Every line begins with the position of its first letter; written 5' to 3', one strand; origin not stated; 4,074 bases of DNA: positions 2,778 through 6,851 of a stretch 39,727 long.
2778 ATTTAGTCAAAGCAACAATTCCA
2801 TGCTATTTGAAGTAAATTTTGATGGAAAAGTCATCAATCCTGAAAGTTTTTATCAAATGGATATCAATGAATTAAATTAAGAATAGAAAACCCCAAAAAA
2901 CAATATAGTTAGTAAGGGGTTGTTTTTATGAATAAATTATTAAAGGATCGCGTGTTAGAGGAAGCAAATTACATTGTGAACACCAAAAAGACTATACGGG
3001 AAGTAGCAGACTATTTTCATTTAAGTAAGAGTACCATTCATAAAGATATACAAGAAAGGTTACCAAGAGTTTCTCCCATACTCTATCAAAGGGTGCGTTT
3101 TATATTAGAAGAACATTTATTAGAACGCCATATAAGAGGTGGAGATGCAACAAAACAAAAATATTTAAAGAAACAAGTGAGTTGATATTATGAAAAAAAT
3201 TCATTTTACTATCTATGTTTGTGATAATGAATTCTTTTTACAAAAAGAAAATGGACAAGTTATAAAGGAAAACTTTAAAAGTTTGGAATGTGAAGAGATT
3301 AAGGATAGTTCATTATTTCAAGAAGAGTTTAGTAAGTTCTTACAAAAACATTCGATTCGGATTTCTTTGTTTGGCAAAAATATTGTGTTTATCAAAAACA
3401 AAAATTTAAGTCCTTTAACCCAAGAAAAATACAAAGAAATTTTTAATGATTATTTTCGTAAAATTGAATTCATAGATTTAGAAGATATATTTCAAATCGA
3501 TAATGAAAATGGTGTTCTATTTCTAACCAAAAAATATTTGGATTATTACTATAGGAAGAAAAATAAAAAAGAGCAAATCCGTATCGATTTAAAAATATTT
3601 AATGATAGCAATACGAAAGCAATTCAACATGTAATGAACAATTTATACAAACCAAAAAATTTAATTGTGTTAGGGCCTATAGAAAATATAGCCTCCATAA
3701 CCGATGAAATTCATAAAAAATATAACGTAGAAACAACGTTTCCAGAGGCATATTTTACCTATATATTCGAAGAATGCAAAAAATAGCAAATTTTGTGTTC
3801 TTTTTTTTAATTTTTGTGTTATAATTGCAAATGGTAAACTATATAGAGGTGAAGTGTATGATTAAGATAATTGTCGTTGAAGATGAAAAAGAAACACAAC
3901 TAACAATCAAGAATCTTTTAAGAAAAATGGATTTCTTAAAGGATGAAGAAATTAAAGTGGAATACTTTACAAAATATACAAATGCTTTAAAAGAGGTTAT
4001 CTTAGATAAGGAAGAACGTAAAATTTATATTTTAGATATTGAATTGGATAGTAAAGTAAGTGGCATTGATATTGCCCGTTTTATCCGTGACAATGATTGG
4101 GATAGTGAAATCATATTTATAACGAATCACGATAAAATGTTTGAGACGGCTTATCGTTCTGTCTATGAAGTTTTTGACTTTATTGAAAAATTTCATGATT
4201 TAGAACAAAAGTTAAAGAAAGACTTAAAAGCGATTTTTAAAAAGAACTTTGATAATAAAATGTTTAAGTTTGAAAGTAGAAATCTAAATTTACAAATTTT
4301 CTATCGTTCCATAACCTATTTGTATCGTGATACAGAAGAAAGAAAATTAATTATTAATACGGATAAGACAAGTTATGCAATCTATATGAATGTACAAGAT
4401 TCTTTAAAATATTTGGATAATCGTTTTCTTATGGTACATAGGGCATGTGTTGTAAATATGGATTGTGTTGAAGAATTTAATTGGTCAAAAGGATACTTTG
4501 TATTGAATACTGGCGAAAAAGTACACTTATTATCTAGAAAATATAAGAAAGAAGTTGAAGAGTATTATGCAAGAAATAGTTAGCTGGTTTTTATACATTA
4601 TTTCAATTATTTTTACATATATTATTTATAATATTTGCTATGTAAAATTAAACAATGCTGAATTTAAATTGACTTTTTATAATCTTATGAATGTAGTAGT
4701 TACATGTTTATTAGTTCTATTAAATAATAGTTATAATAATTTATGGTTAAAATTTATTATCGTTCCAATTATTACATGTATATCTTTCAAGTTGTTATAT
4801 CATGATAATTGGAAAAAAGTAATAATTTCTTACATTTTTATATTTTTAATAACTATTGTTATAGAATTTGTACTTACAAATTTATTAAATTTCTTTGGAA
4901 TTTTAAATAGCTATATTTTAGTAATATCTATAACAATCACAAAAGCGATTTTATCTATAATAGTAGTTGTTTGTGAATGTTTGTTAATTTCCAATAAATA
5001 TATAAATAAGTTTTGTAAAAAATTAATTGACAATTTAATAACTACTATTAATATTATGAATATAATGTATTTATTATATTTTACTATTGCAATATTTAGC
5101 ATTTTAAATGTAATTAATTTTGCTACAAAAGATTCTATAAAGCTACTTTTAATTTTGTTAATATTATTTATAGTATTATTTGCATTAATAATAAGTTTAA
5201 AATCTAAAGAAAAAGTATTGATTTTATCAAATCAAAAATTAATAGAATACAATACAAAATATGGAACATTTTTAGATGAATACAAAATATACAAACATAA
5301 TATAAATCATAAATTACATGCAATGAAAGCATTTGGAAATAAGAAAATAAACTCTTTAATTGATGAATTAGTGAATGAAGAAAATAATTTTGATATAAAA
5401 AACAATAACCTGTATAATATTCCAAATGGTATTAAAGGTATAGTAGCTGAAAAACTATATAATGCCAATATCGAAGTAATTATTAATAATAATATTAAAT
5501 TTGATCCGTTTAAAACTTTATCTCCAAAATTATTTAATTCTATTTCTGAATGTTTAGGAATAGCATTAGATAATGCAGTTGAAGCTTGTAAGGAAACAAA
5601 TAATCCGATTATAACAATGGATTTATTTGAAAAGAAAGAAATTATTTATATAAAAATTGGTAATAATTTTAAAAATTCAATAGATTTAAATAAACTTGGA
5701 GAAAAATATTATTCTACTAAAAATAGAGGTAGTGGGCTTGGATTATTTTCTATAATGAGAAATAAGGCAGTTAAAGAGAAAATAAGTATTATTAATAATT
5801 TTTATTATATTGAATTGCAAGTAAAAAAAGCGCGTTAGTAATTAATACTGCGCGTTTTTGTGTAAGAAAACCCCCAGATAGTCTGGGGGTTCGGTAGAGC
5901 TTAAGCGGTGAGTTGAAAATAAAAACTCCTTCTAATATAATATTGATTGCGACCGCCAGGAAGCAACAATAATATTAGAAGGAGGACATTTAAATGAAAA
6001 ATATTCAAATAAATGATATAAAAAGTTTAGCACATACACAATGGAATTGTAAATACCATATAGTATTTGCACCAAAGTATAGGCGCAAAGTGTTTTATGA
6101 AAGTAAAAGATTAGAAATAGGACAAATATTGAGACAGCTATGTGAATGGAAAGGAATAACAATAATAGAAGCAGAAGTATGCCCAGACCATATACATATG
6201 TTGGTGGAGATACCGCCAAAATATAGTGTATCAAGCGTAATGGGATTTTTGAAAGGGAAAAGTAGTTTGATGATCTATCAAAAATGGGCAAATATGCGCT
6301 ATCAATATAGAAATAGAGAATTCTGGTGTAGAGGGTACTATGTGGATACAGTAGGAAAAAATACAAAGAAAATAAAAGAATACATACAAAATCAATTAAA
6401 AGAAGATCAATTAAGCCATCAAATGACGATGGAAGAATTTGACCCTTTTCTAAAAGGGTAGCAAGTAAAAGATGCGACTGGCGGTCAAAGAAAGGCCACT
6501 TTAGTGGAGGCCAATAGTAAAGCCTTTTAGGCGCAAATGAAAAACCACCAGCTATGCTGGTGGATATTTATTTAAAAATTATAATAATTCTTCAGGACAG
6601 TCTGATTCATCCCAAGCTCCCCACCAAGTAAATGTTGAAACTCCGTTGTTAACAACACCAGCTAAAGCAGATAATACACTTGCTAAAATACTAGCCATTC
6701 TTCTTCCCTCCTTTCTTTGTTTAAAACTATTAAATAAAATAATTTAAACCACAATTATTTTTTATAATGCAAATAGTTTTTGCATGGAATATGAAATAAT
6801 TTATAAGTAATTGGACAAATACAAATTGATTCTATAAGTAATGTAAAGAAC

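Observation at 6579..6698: Hidden 39-aa AgrD-like propeptide with Trp where the ring-forming Cys/Ser should be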

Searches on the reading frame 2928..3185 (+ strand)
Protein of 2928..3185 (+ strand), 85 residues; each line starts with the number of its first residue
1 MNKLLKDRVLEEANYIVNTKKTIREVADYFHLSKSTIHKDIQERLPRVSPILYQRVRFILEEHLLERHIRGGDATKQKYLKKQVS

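Call 3: search_protein_families(library=pfam, proteins=[window:2928-3185:+], max_evalue=1)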
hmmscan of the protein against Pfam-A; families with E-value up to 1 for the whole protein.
window:2928-3185:+ (85 aa): 9 families
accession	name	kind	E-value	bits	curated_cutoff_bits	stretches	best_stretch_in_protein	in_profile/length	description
PF12116.14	SpoIIID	-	6e-30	103.6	27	1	5-82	4-81/82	Stage III sporulation protein D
PF12728.13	HTH_17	-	0.0042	17.7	27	1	22-59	3-39/51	Helix-turn-helix domain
PF08279.18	HTH_11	-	0.0097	16.2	25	1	22-42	17-37/55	HTH domain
PF24964.1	DUF7769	-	0.012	15.7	27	1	19-39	23-43/55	Domain of unknown function (DUF7769)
PF00356.27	LacI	-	0.025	14.8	27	1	22-63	1-41/46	Bacterial regulatory proteins, lacI family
PF08220.18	HTH_DeoR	-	0.047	13.9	21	1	21-43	15-37/57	DeoR-like helix-turn-helix domain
PF13542.12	HTH_Tnp_ISL3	-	0.11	12.4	27.4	1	20-38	26-44/51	Helix-turn-helix domain of transposase family ISL3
PF13384.12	HTH_23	-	0.12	12.7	24.6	1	20-39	17-36/50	Homeodomain-like domain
PF09339.16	HTH_IclR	-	0.17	12.1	22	1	22-38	20-36/52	IclR helix-turn-helix domain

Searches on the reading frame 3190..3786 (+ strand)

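Call 3: search_protein_families(library=pfam, proteins=[window:3190-3786:+], max_evalue=1)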
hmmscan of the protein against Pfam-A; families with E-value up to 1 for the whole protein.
window:3190-3786:+ (198 aa): 2 families
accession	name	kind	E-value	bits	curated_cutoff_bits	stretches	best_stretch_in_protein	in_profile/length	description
PF11605.14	Vps36_ESCRT-II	-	7.6e-05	23.3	24.1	1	103-149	33-79/92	Vacuolar protein sorting protein 36 Vps36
PF08282.18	Hydrolase_3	-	0.011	15.9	20.9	1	15-138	56-185/255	haloacid dehalogenase-like hydrolase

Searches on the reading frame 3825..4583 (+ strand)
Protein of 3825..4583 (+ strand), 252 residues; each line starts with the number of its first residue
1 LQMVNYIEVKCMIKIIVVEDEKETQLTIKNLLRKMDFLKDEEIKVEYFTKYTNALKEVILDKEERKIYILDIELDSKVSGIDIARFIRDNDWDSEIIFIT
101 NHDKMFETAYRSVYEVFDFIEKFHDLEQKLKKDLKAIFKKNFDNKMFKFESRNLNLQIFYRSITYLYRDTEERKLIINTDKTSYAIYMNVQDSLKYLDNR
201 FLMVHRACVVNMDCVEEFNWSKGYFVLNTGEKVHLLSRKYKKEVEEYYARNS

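Call 3: search_protein_families(library=pfam, proteins=[window:3825-4583:+], max_evalue=1)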
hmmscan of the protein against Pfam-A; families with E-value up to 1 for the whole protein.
window:3825-4583:+ (252 aa): 2 families
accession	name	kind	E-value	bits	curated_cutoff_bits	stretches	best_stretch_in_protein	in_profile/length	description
PF04397.21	LytTR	-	5.1e-11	43.1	22.6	1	160-247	8-96/98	LytTr DNA-binding domain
PF00072.30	Response_reg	-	3.1e-10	40.6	30.2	1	15-128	1-105/111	Response regulator receiver domain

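Call 4: search_protein_families(library=ncbifam, proteins=[window:3825-4583:+], max_evalue=1)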
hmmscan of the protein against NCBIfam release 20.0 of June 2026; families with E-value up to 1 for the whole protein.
window:3825-4583:+ (252 aa): 12 families
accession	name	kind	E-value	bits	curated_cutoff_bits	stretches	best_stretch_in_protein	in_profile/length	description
NF046049.1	quorum_RR_AgrA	equivalog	7.3e-13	48.6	400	1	13-242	1-237/238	quorum-sensing response regulator AgrA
NF008677.0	PRK11697.1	equivalog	3.1e-08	33.3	246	1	12-246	1-233/238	two-component system response regulator BtsR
NF051870.1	NAssimRespRegNtrX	equivalog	7.5e-08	31.7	600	1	13-132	2-114/452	nitrogen assimilation response regulator NtrX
NF041734.1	resp_reg_RppA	equivalog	9e-06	25.2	250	1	14-179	2-158/229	two-component system response regulator RppA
NF006623.1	PRK09191.1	subfamily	0.00018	21.4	240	1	7-108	132-225/258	PhyR family response regulator anti-anti-sigma factor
NF006900.1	PRK09390.1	equivalog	0.0038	16.8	255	1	15-140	7-122/203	response regulator FixJ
NF007977.0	PRK10701.1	equivalog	0.0039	16.7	330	1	12-104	1-83/241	two-component system response regulator RstA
NF041832.1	near_NosP_CTERM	subfamily_domain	0.0087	15.2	400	1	13-104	252-339/370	NahK/ErcS family hybrid sensor histidine kinase/response regulator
TIGR01818.1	ntrC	equivalog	0.014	14.3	558.6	1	27-136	9-113/463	nitrogen regulation protein NR(I)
NF041946.1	LuxO_transreg_Vib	equivalog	0.02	13.7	800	1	36-125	14-100/463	quorum-sensing sigma-54 dependent transcriptional regulator LuxO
NF007663.1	PRK10336.1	equivalog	0.021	14.6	345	1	14-107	2-86/219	quorum sensing response regulator transcription factor QseB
NF046022.1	RespRegCpdRBruc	equivalog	0.026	14.5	180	1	12-101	1-81/120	cell cycle two-component system response regulator CpdR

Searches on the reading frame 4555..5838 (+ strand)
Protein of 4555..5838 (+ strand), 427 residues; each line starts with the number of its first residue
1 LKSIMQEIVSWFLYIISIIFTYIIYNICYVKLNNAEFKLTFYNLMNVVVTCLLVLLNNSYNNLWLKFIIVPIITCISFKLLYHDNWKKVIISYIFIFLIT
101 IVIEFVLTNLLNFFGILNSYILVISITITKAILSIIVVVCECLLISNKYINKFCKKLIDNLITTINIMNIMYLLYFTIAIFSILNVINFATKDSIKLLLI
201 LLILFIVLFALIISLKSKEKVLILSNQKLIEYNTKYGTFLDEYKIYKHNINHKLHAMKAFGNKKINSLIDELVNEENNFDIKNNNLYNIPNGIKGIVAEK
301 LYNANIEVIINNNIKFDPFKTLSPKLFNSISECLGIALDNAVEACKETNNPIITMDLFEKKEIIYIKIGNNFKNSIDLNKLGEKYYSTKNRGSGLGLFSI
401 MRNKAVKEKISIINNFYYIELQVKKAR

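Call 3: search_protein_families(library=pfam, proteins=[window:4555-5838:+], max_evalue=1)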
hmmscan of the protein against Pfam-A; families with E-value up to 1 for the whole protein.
window:4555-5838:+ (427 aa): 2 families
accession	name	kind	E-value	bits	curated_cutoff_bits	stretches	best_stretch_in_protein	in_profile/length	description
PF14501.12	HATPase_c_5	-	3.8e-11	43.2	22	1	330-402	6-77/102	GHKL domain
PF02518.31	HATPase_c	-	0.072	14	26.4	1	330-403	6-82/111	Histidine kinase-, DNA gyrase B-, and HSP90-like ATPase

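Call 4: search_protein_families(library=ncbifam, proteins=[window:4555-5838:+], max_evalue=1)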
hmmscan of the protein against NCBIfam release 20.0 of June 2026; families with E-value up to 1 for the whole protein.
window:4555-5838:+ (427 aa): 1 family
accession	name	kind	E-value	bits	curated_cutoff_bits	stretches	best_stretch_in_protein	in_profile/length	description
NF046015.1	HisKinAgrCStaph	equivalog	0.38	9.9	500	1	95-403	65-392/414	quorum-sensing sensor histidine kinase AgrC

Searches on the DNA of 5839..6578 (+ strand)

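Call 80: search_dna_similar(query=window:5839-6578:+, collection=plasmids, mode=distant, max_rows=8)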
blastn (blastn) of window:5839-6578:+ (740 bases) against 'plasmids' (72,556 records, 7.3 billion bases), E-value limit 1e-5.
Records with a match: 1032; places in all: 1237; records where one place covers at least 80% of the query: 63.
Best place of each record, by identity: 80-90% 48; 60-80% 984.
By first word of the organism name: Escherichia 538; Enterococcus 242; Yersinia 69; Clostridium 61; Salmonella 50; Staphylococcus 32; Klebsiella 7; Tetragenococcus 7; Ligilactobacillus 5; Subdoligranulum 3; and 12 more.
By predicted mobility (MOB-suite, as given by PLSDB): conjugative 534; non-mobilizable 285; mobilizable 213.
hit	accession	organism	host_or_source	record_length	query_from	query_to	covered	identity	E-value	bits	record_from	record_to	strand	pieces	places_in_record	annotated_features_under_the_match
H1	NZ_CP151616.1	Yersinia pestis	fleas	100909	14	734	97%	64.7%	4e-23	117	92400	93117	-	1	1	tnpA: IS200/IS605-like element IS1541A family transposase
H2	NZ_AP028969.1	Yersinia pseudotuberculosis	-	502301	17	736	97%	64.8%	3e-24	120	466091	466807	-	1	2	tnpA: IS200/IS605-like element IS1541B family transposase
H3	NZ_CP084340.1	Yersinia pestis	marmot,spleen sample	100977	14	734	97%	64.6%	2e-20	108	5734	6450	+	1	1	none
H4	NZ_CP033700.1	Yersinia pestis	UCC strain,UCC isolate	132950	17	735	97%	64.7%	1e-23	118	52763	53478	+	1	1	tnpA: IS200/IS605-like element IS1541B family transposase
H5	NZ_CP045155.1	Yersinia pestis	Spermophilus sp.,Cell culture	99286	17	735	97%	64.7%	1e-23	118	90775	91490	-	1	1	tnpA: IS200/IS605-like element IS1541B family transposase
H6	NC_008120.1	Yersinia pestis Antiqua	-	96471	17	735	97%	64.7%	1e-23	118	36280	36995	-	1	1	tnpA: IS200/IS605-like element IS1541B family transposase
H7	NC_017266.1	Yersinia pestis biovar Medievalis str. Harbin 35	Homo sapiens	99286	17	735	97%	64.7%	1e-23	118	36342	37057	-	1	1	tnpA: IS200/IS605-like element IS1541A family transposase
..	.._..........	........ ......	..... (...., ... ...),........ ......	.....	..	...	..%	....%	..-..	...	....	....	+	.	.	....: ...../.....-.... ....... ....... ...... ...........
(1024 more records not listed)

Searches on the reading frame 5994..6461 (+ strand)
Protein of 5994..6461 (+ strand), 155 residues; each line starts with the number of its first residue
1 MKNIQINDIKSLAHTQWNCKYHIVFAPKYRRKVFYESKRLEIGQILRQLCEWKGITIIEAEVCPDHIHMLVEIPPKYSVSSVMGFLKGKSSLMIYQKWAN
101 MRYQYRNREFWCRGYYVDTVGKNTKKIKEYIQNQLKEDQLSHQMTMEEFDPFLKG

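Call 3: search_protein_families(library=pfam, proteins=[window:5994-6461:+], max_evalue=1)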
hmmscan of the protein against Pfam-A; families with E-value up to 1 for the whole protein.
window:5994-6461:+ (155 aa): 3 families
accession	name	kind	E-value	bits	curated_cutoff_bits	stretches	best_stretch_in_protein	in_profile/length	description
PF01797.21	Y1_Tnp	-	2e-40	138.1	23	1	16-134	2-121/121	Transposase IS200 like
PF17562.7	Styelin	-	0.03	15.1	27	1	119-154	9-45/59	Styelin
PF04729.19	ASF1_hist_chap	-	0.096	13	27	1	102-147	98-142/154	ASF1 like histone chaperone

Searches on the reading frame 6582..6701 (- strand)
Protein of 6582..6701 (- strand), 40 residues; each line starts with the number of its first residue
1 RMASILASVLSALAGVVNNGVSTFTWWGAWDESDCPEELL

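Call 3: search_protein_families(library=pfam, proteins=[window:6582-6698:-], max_evalue=1)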
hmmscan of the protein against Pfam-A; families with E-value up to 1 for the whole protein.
seq(39 aa): 0 families

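Call 4: search_protein_families(library=ncbifam, proteins=[window:6582-6698:-], max_evalue=1)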
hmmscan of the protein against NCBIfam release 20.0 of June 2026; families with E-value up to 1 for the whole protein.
seq(39 aa): 1 family
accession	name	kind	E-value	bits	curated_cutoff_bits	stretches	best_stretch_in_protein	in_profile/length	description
TIGR04223.1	quorum_AgrD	subfamily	0.0066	16.6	19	1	8-39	7-37/38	AgrD family cyclic lactone autoinducer peptide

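Call 9: find_homologous_proteins(query=window:6582-6701:-, max_evalue=10)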
Query seq(40 aa) (40 aa): 9 proteins with E <= 10 among 9 candidates.
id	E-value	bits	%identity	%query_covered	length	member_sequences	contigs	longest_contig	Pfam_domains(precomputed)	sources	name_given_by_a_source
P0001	2.4e-18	81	100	98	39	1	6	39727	-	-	-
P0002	2.7e-14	68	87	98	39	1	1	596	-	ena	-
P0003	5.8e-14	67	82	98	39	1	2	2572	-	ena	-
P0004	2.0e-13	66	85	98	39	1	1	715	-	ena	-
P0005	2.8e-13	65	79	98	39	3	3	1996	-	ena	-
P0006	1.5e-12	63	82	98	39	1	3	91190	-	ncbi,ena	-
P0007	9.0e-12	61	85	98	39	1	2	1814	-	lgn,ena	-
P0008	1.9e-11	60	82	98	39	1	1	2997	-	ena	-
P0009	5.9e-10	55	74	98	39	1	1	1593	-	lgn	-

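Call 52: search_protein_representatives(alignment_id=A3)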
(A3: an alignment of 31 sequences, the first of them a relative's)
Query: 31 sequences, 39 profile positions. Proteins with E-value up to 0.001 (for the whole library): 262; up to 1e-10: 15; up to 1e-30: 0. The best 150 are listed.
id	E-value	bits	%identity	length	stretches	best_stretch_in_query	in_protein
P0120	7.7e-18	80.5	-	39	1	1-39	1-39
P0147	2.9e-15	72.2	-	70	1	1-39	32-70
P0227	4.7e-15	71.6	-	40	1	1-39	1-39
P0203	1.2e-14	70.2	-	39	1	1-39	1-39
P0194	2.7e-14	69.1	-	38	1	2-39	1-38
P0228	6.1e-13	64.8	-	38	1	2-39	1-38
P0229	2.0e-12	63.1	-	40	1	1-39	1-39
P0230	5.7e-12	61.7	-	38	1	2-39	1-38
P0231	1.7e-11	60.2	-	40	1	1-39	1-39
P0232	1.9e-11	60.0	-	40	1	1-38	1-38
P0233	2.2e-11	59.8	-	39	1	1-39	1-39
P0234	2.5e-11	59.6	-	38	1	2-39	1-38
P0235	2.6e-11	59.6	-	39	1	2-39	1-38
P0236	5.8e-11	58.5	-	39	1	2-39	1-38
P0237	9.6e-11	57.8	-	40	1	1-39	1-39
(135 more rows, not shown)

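Call 65: list_cluster_members(proteins=[P0001, P0153, P0175, P0191, P0125, P0124, P0006, P0165, P0197, P0192])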
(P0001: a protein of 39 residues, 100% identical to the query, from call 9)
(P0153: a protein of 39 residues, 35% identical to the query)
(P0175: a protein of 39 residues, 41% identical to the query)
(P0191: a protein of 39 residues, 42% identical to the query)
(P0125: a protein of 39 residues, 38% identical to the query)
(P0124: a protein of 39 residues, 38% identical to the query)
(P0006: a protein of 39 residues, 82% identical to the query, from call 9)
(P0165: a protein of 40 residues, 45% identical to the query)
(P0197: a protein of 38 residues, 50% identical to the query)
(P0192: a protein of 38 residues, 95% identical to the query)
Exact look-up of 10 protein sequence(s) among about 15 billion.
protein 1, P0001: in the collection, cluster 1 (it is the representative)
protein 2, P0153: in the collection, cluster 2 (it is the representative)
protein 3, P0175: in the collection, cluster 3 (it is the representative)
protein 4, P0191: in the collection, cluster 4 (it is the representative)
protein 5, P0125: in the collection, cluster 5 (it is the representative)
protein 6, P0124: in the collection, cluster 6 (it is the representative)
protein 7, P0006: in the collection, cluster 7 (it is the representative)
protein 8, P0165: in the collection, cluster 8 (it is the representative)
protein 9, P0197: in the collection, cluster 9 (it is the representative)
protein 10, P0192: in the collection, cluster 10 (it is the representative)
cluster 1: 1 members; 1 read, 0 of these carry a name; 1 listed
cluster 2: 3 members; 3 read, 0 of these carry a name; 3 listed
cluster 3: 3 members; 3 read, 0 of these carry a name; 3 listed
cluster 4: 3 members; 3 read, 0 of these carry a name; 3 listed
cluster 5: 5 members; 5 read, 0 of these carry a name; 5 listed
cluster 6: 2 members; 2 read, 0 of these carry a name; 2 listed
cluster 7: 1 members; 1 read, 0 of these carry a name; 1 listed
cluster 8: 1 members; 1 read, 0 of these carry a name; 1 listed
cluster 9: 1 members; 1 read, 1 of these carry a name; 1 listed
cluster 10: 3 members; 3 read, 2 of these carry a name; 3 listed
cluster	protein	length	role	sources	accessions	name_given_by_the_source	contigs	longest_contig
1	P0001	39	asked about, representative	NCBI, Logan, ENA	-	-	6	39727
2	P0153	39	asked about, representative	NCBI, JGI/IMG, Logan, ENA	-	-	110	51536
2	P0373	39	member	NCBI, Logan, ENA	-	-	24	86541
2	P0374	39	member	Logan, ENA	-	-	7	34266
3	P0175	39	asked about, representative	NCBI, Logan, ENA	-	-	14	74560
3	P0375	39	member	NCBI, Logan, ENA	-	-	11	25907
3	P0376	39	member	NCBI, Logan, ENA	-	-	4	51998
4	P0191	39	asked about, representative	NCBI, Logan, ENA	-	-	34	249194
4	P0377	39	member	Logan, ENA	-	-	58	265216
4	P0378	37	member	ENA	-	-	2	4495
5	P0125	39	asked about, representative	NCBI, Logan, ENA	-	-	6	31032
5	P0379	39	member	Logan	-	-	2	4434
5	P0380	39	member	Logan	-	-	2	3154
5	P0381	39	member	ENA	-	-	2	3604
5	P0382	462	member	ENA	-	-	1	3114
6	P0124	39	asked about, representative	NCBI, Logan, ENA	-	-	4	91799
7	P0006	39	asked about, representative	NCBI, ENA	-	-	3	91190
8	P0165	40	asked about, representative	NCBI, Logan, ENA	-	-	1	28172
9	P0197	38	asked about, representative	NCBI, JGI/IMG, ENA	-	cyclic lactone autoinducer peptide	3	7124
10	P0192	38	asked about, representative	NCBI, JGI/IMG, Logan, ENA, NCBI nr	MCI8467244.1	MAG: cyclic lactone autoinducer peptide [Bacilli bacterium] | cyclic lactone autoinducer peptide | cyclic lactone autoinducer peptide [Bacilli bacterium]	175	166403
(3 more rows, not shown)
